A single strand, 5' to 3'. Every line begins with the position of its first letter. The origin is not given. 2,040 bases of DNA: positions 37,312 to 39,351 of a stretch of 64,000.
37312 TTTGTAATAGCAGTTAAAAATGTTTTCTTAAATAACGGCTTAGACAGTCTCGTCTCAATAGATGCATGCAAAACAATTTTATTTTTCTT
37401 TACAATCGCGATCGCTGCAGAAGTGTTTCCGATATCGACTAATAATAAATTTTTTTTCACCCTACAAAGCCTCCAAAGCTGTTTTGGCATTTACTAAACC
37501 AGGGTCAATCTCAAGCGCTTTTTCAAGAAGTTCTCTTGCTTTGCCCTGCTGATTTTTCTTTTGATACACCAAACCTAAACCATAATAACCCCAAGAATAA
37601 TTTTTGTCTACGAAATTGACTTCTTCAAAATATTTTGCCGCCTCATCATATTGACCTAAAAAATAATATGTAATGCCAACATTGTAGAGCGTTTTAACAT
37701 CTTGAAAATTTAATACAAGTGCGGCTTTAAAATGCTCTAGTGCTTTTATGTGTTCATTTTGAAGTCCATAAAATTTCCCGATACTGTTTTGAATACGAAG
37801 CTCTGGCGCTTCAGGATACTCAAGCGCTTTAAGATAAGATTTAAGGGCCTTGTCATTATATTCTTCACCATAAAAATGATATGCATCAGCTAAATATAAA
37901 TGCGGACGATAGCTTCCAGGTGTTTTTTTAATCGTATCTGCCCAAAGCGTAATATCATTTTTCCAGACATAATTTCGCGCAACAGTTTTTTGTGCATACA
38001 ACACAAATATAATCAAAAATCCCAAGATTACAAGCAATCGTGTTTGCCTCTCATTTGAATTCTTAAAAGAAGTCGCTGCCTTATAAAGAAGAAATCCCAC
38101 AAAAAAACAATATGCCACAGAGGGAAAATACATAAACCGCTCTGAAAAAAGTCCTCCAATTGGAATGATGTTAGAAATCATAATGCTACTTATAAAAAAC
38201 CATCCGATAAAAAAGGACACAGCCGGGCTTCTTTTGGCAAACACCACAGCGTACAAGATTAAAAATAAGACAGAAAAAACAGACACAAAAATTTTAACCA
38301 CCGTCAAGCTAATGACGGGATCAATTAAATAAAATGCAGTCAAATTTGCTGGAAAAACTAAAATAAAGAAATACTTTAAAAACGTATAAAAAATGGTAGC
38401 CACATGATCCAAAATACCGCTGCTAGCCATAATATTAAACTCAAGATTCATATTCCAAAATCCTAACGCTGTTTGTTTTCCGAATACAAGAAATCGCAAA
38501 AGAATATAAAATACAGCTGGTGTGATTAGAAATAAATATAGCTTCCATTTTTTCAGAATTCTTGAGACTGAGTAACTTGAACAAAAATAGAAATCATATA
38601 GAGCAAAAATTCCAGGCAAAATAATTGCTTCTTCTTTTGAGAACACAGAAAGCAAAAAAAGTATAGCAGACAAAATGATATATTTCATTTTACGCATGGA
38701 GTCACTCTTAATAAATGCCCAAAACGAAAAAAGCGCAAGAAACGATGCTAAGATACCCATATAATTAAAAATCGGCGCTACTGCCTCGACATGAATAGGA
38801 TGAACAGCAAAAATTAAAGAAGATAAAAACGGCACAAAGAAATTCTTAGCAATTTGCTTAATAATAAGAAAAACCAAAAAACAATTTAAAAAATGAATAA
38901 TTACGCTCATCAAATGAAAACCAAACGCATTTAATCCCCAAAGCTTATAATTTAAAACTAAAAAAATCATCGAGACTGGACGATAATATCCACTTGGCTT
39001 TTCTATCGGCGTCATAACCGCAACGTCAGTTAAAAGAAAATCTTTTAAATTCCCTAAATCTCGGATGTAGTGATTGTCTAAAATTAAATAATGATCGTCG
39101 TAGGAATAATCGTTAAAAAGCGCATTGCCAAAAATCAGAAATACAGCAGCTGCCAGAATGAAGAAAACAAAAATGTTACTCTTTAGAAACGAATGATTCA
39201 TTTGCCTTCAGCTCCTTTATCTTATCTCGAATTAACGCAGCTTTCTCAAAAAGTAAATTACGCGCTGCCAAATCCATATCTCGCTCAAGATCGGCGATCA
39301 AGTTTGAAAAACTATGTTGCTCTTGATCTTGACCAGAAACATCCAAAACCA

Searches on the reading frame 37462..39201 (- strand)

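Call 57: search_protein_families(library=pfam, proteins=[window:37462-39201:-], max_evalue=0.00001)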
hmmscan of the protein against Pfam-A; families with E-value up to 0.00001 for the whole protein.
window:37462-39201:- (579 aa): 9 families
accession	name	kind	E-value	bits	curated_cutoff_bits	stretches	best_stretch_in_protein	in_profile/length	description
PF00515.34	TPR_1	-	1.9e-17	62.7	27.8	1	538-567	3-32/34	Tetratricopeptide repeat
PF07719.23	TPR_2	-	1.8e-15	56.1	27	0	538-568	3-33/34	Tetratricopeptide repeat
PF13181.12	TPR_8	-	7.7e-13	47.9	25.7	0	539-567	4-32/34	Tetratricopeptide repeat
PF13424.12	TPR_12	-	1e-12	48.5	30.1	0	468-527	3-70/77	Tetratricopeptide repeat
PF13374.12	TPR_10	-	9.4e-09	35.5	27.5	0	504-528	4-28/42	Tetratricopeptide repeat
PF13431.12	TPR_17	-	1.8e-08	34.5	24.4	0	532-557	9-34/34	Tetratricopeptide repeat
PF13414.12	TPR_11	-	1.9e-07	31.1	26.8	0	512-549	4-41/42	TPR repeat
PF13174.12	TPR_6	-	5.4e-06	27.2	26.3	0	505-528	3-26/33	Tetratricopeptide repeat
PF13428.12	TPR_14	-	8.1e-06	26.5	23.5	0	538-572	3-37/44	Tetratricopeptide repeat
